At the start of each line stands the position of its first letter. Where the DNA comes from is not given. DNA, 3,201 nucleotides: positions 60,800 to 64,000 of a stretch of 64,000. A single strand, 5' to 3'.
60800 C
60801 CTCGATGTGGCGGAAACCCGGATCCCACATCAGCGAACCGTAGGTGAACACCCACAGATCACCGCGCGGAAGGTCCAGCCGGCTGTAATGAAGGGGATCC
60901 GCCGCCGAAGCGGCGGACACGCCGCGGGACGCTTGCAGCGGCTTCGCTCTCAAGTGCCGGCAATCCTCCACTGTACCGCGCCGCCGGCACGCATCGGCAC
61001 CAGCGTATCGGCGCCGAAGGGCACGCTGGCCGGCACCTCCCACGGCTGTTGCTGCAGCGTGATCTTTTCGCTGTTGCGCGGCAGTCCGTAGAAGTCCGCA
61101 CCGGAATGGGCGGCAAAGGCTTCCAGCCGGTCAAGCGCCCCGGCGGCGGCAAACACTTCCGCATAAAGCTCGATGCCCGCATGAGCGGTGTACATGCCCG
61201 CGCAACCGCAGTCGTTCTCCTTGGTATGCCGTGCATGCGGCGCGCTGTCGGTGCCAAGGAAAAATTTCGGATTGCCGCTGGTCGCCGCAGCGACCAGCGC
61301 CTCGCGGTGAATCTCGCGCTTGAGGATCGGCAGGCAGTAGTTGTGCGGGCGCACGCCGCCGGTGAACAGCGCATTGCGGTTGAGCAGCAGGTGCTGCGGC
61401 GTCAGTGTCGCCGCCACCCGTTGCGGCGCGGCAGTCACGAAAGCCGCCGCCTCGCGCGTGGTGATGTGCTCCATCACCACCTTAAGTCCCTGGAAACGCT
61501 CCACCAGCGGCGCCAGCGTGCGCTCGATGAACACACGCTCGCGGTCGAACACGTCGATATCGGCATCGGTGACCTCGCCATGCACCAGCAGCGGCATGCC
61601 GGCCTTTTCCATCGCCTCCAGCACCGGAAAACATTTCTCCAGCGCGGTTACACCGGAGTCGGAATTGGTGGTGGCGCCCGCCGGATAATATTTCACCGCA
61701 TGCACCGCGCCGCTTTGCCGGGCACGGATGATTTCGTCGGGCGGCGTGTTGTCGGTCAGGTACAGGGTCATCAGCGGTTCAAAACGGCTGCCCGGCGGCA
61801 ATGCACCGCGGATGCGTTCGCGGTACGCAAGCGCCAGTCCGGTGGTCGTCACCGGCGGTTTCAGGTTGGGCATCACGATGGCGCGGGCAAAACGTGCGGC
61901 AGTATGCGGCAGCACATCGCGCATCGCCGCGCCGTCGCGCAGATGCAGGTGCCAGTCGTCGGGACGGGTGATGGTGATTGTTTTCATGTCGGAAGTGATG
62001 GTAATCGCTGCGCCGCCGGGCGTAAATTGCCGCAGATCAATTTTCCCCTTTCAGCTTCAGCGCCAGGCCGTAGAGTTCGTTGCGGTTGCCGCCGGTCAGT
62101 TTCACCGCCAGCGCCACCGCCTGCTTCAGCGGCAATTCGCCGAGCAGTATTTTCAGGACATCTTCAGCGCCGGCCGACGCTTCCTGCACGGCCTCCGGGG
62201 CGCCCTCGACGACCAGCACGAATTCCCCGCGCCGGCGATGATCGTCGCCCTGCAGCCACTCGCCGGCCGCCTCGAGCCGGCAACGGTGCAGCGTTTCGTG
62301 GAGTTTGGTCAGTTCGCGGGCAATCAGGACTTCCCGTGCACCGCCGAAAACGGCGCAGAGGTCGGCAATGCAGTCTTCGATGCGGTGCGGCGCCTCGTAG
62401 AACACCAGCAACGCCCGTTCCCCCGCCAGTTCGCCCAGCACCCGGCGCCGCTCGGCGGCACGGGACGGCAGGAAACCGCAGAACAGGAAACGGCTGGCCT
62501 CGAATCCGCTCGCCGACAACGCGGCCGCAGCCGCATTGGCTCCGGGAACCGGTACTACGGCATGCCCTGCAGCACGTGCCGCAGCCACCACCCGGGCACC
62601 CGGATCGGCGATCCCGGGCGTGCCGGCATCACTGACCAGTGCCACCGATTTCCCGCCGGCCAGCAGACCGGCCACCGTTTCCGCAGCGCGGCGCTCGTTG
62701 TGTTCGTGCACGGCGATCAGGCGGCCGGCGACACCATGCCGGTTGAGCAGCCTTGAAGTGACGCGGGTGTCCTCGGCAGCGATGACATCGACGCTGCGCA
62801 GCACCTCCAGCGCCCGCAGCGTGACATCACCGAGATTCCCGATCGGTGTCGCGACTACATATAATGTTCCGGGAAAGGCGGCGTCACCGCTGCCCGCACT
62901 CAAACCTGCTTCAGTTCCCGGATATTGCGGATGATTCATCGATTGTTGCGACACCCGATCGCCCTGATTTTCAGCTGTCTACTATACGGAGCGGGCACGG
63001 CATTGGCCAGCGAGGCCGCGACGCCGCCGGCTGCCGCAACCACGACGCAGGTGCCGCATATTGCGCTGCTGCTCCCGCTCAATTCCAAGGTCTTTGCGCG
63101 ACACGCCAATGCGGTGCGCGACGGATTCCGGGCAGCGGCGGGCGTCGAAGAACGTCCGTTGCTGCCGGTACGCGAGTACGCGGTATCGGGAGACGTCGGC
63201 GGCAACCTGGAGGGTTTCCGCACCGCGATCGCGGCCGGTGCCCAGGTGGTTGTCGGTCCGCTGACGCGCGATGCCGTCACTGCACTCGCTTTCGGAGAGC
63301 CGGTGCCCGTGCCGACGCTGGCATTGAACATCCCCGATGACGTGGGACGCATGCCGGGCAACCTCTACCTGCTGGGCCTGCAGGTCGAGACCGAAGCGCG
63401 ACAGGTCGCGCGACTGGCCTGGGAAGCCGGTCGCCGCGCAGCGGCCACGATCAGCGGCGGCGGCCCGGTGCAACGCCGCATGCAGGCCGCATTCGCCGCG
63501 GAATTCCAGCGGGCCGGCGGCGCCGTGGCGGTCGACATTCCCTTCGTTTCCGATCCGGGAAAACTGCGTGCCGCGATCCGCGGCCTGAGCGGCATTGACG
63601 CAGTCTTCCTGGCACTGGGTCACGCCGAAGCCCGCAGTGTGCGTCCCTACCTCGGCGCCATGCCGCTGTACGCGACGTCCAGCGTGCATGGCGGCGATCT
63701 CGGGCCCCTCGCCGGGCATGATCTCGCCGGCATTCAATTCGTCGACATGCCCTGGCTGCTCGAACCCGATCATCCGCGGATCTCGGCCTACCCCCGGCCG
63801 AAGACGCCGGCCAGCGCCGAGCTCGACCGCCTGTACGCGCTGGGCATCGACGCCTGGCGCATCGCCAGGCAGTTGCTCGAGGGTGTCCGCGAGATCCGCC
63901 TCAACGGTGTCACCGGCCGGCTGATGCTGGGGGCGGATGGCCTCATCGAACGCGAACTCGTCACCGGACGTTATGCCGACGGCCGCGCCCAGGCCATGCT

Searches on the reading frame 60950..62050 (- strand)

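Call 59: search_protein_families(library=pfam, proteins=[window:60950-62050:-], max_evalue=0.00001)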
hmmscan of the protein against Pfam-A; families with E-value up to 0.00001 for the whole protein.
window:60950-62050:- (366 aa): 1 family
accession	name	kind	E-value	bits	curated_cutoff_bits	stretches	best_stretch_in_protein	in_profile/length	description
PF01979.26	Amidohydro_1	-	8.8e-17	61.8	25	1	32-332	8-309/345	Amidohydrolase family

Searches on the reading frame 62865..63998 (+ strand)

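Call 59: search_protein_families(library=pfam, proteins=[window:62865-63998:+], max_evalue=0.00001)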
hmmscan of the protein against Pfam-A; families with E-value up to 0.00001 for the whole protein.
window:62865-63998:+ (378 aa): 2 families
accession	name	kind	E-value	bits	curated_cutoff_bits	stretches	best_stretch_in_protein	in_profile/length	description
PF04348.19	LppC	-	3.7e-45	155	28.8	2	60-239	215-394/563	LppC putative lipoprotein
PF13458.12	Peripla_BP_6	-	5.1e-08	33.4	31.7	1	80-339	21-294/343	Periplasmic binding protein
